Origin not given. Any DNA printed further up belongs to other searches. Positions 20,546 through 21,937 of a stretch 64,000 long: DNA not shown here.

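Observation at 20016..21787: Orphan MamK-like actin translationally coupled to an acidic coiled-coil protein. A candidate undescribed actin-filament system.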

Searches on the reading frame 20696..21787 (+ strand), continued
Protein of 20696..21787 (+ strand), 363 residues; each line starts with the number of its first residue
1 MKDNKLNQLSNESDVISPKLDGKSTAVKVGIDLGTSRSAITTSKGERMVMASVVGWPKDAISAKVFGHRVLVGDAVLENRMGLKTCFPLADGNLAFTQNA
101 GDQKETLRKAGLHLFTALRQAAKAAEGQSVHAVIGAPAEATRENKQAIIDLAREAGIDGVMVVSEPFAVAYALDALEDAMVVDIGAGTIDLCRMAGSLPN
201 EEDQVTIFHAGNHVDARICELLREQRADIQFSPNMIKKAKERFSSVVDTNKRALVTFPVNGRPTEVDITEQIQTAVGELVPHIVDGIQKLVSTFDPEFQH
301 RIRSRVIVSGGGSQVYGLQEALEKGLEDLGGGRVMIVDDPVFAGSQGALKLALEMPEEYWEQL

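Call 47: search_protein_families(library=ncbifam, proteins=[L045:5352-6107:+, L048:5114-5872:-, L045:7001-8074:+, L048:7001-8188:+, L015:5908-7011:+, L039:6001-7107:+], max_evalue=0.00001)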
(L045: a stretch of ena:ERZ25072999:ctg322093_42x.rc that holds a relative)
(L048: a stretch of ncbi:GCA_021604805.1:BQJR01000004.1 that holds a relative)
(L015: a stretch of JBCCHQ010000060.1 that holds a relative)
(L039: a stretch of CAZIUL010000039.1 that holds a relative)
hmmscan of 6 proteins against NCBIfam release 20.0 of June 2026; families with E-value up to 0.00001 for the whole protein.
L045:5352-6107:+ (251 aa): 11 families
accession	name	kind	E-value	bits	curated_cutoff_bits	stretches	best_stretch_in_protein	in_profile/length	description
TIGR03029.1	EpsG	equivalog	2e-43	148.5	313.8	1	23-231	66-273/274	chain length determinant protein tyrosine kinase EpsG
TIGR03018.1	pepcterm_TyrKin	hypoth_equivalog_domain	2.8e-43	147.7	230.65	1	31-220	2-198/207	XrtA-associated tyrosine autokinase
TIGR01007.1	eps_fam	subfamily_domain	5.7e-39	133.8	108.05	1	42-233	1-190/204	polysaccharide biosynthesis tyrosine autokinase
TIGR01005.1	eps_transp_fam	subfamily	2.8e-32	111.8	411.7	1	34-247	520-729/754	exopolysaccharide transport protein family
NF007350.0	PRK09841.1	equivalog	4.6e-29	101.1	1248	1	28-233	500-703/726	tyrosine-protein kinase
NF008568.0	PRK11519.1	equivalog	2.5e-26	92.1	1068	1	33-226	499-691/720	tyrosine-protein kinase Wzc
TIGR01969.1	minD_arch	subfamily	3.4e-13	49.3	201.75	1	63-232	3-169/251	cell division ATPase MinD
TIGR01968.1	minD_bact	equivalog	1.5e-10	40.9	212.9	1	61-206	2-146/261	septum site-determining protein MinD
NF047398.1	AAA_KGGVGR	domain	5.9e-07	30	90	1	61-130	3-74/190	KGGVGR-motif variant AAA ATPase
TIGR03815.1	CpaE_hom_Actino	equivalog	9.5e-07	28.2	154.45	1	59-224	110-275/340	septum site-determining protein Ssd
NF041136.1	MrpORP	equivalog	2.8e-06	26.9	450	1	61-116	6-60/365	iron-sulfur cluster carrier protein MrpORP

L048:5114-5872:- (252 aa): 9 families
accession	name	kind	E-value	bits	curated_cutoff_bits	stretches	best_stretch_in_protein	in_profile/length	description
TIGR03018.1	pepcterm_TyrKin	hypoth_equivalog_domain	1.1e-37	129.4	230.65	1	35-226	1-199/207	XrtA-associated tyrosine autokinase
TIGR01007.1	eps_fam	subfamily_domain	1.2e-35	122.9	108.05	1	47-240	1-192/204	polysaccharide biosynthesis tyrosine autokinase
TIGR03029.1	EpsG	equivalog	1.7e-28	99.6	313.8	1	27-235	65-272/274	chain length determinant protein tyrosine kinase EpsG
TIGR01005.1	eps_transp_fam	subfamily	9.3e-21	73.7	411.7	1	31-235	513-715/754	exopolysaccharide transport protein family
NF008568.0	PRK11519.1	equivalog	1.3e-19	69.9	1068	1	32-234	493-694/720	tyrosine-protein kinase Wzc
NF007350.0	PRK09841.1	equivalog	1.3e-19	69.8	1248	1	41-237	507-702/726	tyrosine-protein kinase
TIGR01968.1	minD_bact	equivalog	2.1e-10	40.4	212.9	1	70-227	6-162/261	septum site-determining protein MinD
NF047398.1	AAA_KGGVGR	domain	4e-07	30.5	90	1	78-133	15-72/190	KGGVGR-motif variant AAA ATPase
TIGR01969.1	minD_arch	subfamily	4.2e-07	29.4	201.75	1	76-236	11-168/251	cell division ATPase MinD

L045:7001-8074:+ (357 aa): 8 families
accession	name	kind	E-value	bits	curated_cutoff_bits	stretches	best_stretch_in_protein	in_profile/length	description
NF040964.1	MamK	subfamily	5.6e-122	407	400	1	20-356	1-330/335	MamK family actin-like protein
NF053558.1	BeeR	equivalog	3.6e-60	203.8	530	1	20-356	1-348/349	BeeR family actin-like protein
NF010539.0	PRK13927.1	subfamily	4.3e-17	62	293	1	22-347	9-328/339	rod shape-determining protein MreB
TIGR00904.1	mreB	subfamily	4.5e-14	52.3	365.75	1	22-343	5-324/334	MreB/Mrl family cell shape determining protein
NF053533.1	salactin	equivalog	6.7e-11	41.8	400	1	22-346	4-333/335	actin-like salactin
NF010540.1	PRK13929.1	exception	5.4e-09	35.6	515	1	74-318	58-302/334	rod-share determining protein MreBH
NF011660.0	PRK15080.1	equivalog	1.4e-08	34.3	182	0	107-183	78-155/277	ethanolamine utilization protein EutJ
TIGR01991.1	HscA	equivalog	1.7e-06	26.8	708.55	1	112-319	120-338/600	Fe-S protein assembly chaperone HscA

L048:7001-8188:+ (395 aa): 6 families
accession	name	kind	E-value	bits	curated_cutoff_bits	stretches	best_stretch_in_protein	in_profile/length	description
NF040964.1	MamK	subfamily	2.4e-122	408.2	400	1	56-394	2-330/335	MamK family actin-like protein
NF053558.1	BeeR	equivalog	1.4e-60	205.2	530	1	56-393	2-347/349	BeeR family actin-like protein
NF010539.0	PRK13927.1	subfamily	1.4e-20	73.5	293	1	57-385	9-328/339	rod shape-determining protein MreB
TIGR00904.1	mreB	subfamily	6.2e-17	61.7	365.75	1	57-357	5-305/334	MreB/Mrl family cell shape determining protein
NF053533.1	salactin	equivalog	1.3e-10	40.9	400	1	131-384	69-333/335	actin-like salactin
NF011660.0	PRK15080.1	equivalog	1.1e-06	28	182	0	157-221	91-155/277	ethanolamine utilization protein EutJ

L015:5908-7011:+ (368 aa): 13 families
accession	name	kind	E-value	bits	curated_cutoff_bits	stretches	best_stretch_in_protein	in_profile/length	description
NF040964.1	MamK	subfamily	1.3e-119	399.2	400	1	31-367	2-330/335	MamK family actin-like protein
NF053558.1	BeeR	equivalog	4.4e-51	173.9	530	1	31-367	2-348/349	BeeR family actin-like protein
NF010539.0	PRK13927.1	subfamily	1.8e-18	66.6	293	1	32-359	9-329/339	rod shape-determining protein MreB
TIGR00904.1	mreB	subfamily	9.4e-14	51.2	365.75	1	113-355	78-325/334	MreB/Mrl family cell shape determining protein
NF010540.1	PRK13929.1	exception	3.4e-12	46.1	515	1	114-330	77-302/334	rod-share determining protein MreBH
NF011660.0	PRK15080.1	equivalog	1.3e-10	41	182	1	129-233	91-192/277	ethanolamine utilization protein EutJ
TIGR01991.1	HscA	equivalog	1.2e-07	30.7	708.55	1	115-327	112-334/600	Fe-S protein assembly chaperone HscA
TIGR01174.1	ftsA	equivalog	2.2e-07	30.3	175.85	1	147-328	159-336/371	cell division protein FtsA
TIGR02529.1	EutJ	subfamily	3.3e-07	30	152.1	1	130-246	59-172/239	ethanolamine utilization protein EutJ family protein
NF053533.1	salactin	equivalog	1.1e-06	28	400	1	32-358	4-334/335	actin-like salactin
NF003520.0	PRK05183.1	subfamily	1.2e-06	27.2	620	1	113-324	130-351/621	Fe-S protein assembly chaperone HscA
NF001413.0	PRK00290.1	equivalog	4.3e-06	25.4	648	0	129-197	130-201/625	molecular chaperone DnaK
TIGR02350.1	prok_dnaK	equivalog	7.7e-06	24.5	822.55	0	117-197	114-200/596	molecular chaperone DnaK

L039:6001-7107:+ (369 aa): 6 families
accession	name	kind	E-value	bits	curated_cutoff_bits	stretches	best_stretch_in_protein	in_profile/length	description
NF040964.1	MamK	subfamily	1.2e-131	438.8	400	1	28-368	1-330/335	MamK family actin-like protein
NF053558.1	BeeR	equivalog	1.9e-59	201.4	530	1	28-366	1-346/349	BeeR family actin-like protein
NF010539.0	PRK13927.1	subfamily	9.6e-15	54.3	293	1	30-358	9-327/339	rod shape-determining protein MreB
TIGR00904.1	mreB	subfamily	9.9e-11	41.3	365.75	1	30-354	5-323/334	MreB/Mrl family cell shape determining protein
NF053533.1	salactin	equivalog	2.7e-09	36.6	400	1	30-358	4-333/335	actin-like salactin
TIGR01174.1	ftsA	equivalog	1.9e-07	30.5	175.85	1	184-332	199-340/371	cell division protein FtsA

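Call 52: search_protein_representatives(protein=window:20696-21787:+)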
Query: 363 residues. Proteins with E-value up to 0.001 (for the whole library): 1221; up to 1e-10: 403; up to 1e-30: 130. The best 150 are listed.
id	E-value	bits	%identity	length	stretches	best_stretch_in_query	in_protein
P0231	3.8e-87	309.0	46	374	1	23-363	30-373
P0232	4.2e-83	295.7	41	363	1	22-363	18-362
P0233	2.1e-82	293.4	42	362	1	25-362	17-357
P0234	1.4e-79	284.1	42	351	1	26-363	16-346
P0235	4.1e-79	282.6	40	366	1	13-361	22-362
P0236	6.2e-79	282.0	43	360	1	25-362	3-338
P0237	1.0e-78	281.3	43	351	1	27-363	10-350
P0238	1.0e-77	278.0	44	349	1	24-362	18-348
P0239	3.2e-77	276.4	41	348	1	25-363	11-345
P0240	3.9e-77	276.1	41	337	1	24-362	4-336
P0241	1.9e-73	264.0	42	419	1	18-361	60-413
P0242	1.2e-72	261.3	39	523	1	10-362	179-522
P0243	6.3e-72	259.0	41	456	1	29-363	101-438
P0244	2.4e-71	257.1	39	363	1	24-362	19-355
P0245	4.8e-71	256.1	40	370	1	27-363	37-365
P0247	2.8e-69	250.3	38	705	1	26-362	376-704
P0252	8.6e-67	242.1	39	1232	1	19-362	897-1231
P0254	3.1e-66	240.3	39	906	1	25-362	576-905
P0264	3.7e-63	230.2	38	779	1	4-361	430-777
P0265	2.2e-61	224.3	36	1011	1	18-361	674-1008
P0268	3.8e-61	223.6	39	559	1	23-362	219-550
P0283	3.6e-52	194.0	34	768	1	25-363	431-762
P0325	7.3e-38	147.0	32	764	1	28-362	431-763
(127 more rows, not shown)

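Call 60: search_solved_structures(query=window:20696-21787:+, max_evalue=1e-20, show_alignments=4)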
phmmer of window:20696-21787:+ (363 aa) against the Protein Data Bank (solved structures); distinct sequences matched with E-value up to 1e-20: 4.
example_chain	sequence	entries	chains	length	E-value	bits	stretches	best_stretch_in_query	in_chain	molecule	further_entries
5ljw_A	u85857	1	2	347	5.8e-74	252.5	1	27-363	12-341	Actin-like ATPase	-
5jyg_A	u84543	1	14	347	5.8e-74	252.5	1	27-363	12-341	Actin-like ATPase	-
5ljv_A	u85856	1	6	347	8e-74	252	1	27-363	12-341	Actin-like ATPase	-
8r2n_A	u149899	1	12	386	1.6e-25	93.2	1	18-361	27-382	Actin/actin family protein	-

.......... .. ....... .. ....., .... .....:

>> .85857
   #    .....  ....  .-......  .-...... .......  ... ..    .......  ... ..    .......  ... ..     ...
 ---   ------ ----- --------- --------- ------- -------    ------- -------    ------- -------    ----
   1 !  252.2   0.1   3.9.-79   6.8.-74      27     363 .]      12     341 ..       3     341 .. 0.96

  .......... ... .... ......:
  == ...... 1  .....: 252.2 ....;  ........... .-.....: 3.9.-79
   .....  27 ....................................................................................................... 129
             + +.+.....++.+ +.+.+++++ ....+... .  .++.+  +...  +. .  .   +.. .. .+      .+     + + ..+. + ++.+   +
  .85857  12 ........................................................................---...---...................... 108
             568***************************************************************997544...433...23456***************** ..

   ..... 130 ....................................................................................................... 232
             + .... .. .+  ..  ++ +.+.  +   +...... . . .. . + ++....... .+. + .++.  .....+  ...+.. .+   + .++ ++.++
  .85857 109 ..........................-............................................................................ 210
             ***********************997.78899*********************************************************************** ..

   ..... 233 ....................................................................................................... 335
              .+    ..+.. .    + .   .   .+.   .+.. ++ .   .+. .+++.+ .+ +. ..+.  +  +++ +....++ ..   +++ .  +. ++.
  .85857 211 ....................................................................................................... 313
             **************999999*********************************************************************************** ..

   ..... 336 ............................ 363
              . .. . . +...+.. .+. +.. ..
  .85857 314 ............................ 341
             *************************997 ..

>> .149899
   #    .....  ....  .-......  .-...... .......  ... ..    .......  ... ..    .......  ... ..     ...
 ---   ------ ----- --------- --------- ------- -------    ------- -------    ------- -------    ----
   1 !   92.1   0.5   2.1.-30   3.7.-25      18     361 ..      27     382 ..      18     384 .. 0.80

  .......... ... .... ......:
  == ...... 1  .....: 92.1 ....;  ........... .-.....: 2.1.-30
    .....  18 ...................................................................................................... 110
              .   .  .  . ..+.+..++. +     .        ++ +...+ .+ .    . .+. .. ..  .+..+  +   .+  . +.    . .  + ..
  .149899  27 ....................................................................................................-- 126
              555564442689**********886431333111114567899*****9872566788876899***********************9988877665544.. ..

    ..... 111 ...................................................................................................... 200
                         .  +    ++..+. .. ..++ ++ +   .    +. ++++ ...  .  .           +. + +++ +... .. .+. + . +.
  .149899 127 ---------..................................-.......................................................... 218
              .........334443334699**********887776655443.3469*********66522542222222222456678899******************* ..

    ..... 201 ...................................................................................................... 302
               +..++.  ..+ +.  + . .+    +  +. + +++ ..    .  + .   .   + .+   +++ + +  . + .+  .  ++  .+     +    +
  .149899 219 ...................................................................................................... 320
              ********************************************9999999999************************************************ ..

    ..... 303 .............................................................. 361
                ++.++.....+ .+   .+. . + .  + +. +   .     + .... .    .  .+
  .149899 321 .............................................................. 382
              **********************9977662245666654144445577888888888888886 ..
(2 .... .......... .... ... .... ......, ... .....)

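Call 70: search_protein_families(library=pfam, proteins=[L034:4356-5906:+, L031:3257-4609:+, L020:4618-5898:+, L027:4506-5801:+, L035:1612-3804:+, L033:693-2162:+, L024:4827-5936:+, L042:4715-5947:+, L038:4668-5861:+, L037:4745-5884:+], max_evalue=0.01)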
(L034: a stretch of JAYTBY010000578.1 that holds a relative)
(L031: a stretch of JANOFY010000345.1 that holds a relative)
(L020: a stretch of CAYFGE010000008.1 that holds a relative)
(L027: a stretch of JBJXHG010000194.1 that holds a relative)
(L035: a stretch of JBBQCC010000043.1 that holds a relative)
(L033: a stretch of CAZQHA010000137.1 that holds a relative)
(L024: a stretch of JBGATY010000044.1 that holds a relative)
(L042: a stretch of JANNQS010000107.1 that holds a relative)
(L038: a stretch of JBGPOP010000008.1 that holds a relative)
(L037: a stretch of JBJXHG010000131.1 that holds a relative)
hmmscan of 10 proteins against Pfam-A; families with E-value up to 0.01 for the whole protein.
L034:4356-5906:+ (516 aa): 2 families
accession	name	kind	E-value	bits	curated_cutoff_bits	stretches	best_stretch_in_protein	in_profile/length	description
PF00990.26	GGDEF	-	4.3e-16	59.5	23.8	1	183-321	18-158/161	Diguanylate cyclase, GGDEF domain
PF17853.6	GGDEF_2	-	0.0015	19.2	24.5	0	199-294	24-95/116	GGDEF-like domain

L031:3257-4609:+ (450 aa): 1 family
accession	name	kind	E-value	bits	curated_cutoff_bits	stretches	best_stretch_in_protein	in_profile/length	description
PF00990.26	GGDEF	-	8e-08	32.7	23.8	1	131-273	16-158/161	Diguanylate cyclase, GGDEF domain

L020:4618-5898:+ (426 aa): 0 families

L027:4506-5801:+ (431 aa): 2 families
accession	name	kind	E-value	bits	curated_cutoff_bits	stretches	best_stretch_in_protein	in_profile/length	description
PF00990.26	GGDEF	-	1.3e-08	35.2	23.8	1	112-257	15-160/161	Diguanylate cyclase, GGDEF domain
PF09762.14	CCDC93_CC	-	0.007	15.9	30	1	270-379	52-161/429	CCDC93 coiled-coil domain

L035:1612-3804:+ (730 aa): 1 family
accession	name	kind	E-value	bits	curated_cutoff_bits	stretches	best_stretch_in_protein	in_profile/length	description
PF00990.26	GGDEF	-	3.4e-16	59.9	23.8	1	398-537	19-160/161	Diguanylate cyclase, GGDEF domain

L033:693-2162:+ (489 aa): 1 family
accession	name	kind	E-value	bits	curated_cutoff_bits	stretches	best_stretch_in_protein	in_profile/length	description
PF00990.26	GGDEF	-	9.1e-08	32.5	23.8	1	169-310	17-158/161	Diguanylate cyclase, GGDEF domain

L024:4827-5936:+ (369 aa): 3 families
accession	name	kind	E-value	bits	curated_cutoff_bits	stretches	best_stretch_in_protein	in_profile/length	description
PF00990.26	GGDEF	-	2.3e-18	66.9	23.8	1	46-183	19-158/161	Diguanylate cyclase, GGDEF domain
PF24898.2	GGDEF_GdpP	-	0.0035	18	30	1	66-186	2-115/126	Cyclic-di-AMP phosphodiesterase GdpP-like, GGDEF domain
PF17853.6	GGDEF_2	-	0.0072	17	24.5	0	61-165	24-107/116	GGDEF-like domain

L042:4715-5947:+ (410 aa): 2 families
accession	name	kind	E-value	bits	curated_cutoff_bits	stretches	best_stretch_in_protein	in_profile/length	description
PF00990.26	GGDEF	-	7.3e-17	62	23.8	1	69-208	19-160/161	Diguanylate cyclase, GGDEF domain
PF17853.6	GGDEF_2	-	0.00044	20.9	24.5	1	82-178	22-94/116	GGDEF-like domain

L038:4668-5861:+ (397 aa): 1 family
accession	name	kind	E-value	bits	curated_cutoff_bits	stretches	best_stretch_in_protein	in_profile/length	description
PF00990.26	GGDEF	-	5.5e-16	59.2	23.8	1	76-217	15-158/161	Diguanylate cyclase, GGDEF domain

L037:4745-5884:+ (379 aa): 1 family
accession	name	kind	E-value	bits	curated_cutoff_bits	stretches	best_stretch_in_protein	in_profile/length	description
PF00990.26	GGDEF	-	7.6e-18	65.2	23.8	1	40-188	9-159/161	Diguanylate cyclase, GGDEF domain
